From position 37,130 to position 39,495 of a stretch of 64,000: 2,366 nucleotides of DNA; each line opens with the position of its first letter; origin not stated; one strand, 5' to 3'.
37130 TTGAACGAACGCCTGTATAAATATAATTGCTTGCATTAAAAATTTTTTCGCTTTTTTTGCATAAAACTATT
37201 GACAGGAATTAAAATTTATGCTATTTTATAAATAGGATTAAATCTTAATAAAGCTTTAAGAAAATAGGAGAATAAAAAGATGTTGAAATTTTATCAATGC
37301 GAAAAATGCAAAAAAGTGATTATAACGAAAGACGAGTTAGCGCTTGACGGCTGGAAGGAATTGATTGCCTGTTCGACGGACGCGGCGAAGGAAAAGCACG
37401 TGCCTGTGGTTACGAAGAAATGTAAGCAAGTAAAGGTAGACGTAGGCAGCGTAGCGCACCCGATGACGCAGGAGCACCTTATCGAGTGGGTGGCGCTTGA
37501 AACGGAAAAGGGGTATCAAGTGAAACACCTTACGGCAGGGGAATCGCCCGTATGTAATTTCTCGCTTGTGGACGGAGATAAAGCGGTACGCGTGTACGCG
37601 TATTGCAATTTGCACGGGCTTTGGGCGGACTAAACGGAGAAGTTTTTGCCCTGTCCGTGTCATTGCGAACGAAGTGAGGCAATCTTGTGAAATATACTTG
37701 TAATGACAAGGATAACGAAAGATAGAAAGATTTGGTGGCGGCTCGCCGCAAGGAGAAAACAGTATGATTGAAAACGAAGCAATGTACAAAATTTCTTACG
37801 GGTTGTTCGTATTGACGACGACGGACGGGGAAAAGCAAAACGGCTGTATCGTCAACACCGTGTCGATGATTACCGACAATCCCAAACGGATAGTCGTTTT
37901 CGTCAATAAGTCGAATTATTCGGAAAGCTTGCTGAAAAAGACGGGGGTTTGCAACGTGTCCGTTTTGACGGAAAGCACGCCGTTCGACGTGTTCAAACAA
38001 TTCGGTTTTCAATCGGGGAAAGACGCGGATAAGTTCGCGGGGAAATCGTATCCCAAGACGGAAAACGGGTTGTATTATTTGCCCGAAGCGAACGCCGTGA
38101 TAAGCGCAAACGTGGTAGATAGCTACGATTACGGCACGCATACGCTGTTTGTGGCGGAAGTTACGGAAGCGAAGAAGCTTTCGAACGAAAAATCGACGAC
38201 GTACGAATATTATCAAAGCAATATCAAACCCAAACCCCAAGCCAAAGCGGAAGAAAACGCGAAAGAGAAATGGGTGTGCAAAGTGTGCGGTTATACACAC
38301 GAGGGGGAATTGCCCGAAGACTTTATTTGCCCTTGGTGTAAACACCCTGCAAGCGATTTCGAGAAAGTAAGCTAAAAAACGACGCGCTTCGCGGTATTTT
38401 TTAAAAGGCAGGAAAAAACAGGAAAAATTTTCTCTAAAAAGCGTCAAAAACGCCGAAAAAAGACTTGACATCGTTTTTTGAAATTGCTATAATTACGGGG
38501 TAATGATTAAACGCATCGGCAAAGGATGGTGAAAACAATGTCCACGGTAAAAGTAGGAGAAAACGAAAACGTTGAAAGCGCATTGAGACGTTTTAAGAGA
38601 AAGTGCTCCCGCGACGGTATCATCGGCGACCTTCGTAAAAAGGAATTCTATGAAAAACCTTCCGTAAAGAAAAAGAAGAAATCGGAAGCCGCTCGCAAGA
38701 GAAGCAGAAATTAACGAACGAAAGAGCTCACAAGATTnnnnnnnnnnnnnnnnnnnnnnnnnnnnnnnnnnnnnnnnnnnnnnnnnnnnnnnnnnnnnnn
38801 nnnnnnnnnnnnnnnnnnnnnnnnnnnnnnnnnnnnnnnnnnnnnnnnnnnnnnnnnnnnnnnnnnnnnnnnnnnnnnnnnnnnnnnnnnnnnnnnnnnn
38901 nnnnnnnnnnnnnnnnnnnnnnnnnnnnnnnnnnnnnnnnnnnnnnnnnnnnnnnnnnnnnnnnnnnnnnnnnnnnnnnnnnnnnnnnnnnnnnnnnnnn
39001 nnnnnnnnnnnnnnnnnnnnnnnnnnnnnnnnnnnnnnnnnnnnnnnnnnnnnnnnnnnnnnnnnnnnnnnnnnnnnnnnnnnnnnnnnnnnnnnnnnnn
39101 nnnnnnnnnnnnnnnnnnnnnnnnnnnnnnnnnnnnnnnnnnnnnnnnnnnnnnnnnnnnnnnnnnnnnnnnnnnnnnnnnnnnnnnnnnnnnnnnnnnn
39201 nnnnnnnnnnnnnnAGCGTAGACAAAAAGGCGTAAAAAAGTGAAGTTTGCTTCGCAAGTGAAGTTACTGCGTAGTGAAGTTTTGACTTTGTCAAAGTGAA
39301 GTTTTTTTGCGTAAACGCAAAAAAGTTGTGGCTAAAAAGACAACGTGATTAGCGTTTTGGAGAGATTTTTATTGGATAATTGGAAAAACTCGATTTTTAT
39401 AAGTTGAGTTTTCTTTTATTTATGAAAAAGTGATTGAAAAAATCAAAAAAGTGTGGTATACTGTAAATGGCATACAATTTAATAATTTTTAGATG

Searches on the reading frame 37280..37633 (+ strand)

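Call 30: search_protein_families(library=pfam, proteins=[window:37280-37633:+])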
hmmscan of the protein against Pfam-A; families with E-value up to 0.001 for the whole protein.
window:37280-37633:+ (117 aa): 1 family
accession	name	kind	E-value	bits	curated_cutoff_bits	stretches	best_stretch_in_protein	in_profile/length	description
PF01880.24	Desulfoferrodox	-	2.6e-21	76.4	22.2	1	33-116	2-96/98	Desulfoferrodoxin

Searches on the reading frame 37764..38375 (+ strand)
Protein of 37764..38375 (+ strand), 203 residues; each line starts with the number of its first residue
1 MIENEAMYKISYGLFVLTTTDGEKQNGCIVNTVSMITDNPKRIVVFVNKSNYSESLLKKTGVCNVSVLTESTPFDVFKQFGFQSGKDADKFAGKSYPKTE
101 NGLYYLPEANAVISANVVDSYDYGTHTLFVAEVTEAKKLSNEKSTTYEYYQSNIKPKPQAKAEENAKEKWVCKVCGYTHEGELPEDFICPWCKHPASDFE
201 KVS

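Call 30: search_protein_families(library=pfam, proteins=[window:37764-38375:+])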
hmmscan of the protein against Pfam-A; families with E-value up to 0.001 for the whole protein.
window:37764-38375:+ (203 aa): 2 families
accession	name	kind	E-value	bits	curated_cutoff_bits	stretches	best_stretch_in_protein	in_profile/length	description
PF01613.24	Flavin_Reduct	-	1e-33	117.1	27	1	7-155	1-150/153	Flavin reductase like domain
PF21349.2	RUBY_RBDX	-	1.4e-10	40.9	26.5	1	170-200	1-30/30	Rubrerythrin, rubredoxin-like domain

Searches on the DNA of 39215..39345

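Call 49: search_rna_families(source=window, start=39215, end=39345, threshold=evalue, max_evalue=10, show_alignments=2)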
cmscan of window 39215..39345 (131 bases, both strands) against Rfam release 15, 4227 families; matches with E-value up to 10: 11.
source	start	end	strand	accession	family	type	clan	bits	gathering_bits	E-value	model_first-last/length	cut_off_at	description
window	39238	39307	+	RF01706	Gut-1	Gene; sRNA;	-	31.1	50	8.4e-05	1-77/77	no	Gut-1 RNA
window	39234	39344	-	RF02869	ncS025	Gene; sRNA;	-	18.2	46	0.21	1-85/85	no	Burkholderia sRNA 25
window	39300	39327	+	RF04239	mir-4679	Gene; miRNA;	-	15.6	88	1.3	1-75/75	no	mir-4679 microRNA precursor family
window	39246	39322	+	RF03504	mir-9461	Gene; miRNA;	-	15.3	84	0.77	1-80/80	no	mir-9461 microRNA precursor family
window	39237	39325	+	RF02730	JA02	Gene; sRNA;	-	15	49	7.4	1-116/116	no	Aggregatibacter sRNA JA02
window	39277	39297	-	RF01113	BMV3_UPD-PK3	Cis-reg;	-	14.5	36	9.6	1-23/23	no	Pseudoknot of upstream pseudoknot domain (UPD) of the 3'UTR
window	39293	39345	+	RF02973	Enterococcus-1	Gene; sRNA;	-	13.7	71.4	1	1-145/152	3'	Enterococcus-1 RNA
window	39273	39339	-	RF02753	ES173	Gene; sRNA;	-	13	90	4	1-64/64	no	ES173 sRNA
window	39269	39345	+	RF02374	YenS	Gene; sRNA;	-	12.9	80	0.69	1-82/169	3'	Yersinia YenS sRNA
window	39298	39329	+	RF00898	mir-242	Gene; miRNA;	-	12.1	54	9.3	1-77/77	no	mir-242 microRNA precursor family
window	39231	39311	+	RF03399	mir-986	Gene; miRNA;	-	11.9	70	8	1-94/94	no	mir-986 microRNA precursor family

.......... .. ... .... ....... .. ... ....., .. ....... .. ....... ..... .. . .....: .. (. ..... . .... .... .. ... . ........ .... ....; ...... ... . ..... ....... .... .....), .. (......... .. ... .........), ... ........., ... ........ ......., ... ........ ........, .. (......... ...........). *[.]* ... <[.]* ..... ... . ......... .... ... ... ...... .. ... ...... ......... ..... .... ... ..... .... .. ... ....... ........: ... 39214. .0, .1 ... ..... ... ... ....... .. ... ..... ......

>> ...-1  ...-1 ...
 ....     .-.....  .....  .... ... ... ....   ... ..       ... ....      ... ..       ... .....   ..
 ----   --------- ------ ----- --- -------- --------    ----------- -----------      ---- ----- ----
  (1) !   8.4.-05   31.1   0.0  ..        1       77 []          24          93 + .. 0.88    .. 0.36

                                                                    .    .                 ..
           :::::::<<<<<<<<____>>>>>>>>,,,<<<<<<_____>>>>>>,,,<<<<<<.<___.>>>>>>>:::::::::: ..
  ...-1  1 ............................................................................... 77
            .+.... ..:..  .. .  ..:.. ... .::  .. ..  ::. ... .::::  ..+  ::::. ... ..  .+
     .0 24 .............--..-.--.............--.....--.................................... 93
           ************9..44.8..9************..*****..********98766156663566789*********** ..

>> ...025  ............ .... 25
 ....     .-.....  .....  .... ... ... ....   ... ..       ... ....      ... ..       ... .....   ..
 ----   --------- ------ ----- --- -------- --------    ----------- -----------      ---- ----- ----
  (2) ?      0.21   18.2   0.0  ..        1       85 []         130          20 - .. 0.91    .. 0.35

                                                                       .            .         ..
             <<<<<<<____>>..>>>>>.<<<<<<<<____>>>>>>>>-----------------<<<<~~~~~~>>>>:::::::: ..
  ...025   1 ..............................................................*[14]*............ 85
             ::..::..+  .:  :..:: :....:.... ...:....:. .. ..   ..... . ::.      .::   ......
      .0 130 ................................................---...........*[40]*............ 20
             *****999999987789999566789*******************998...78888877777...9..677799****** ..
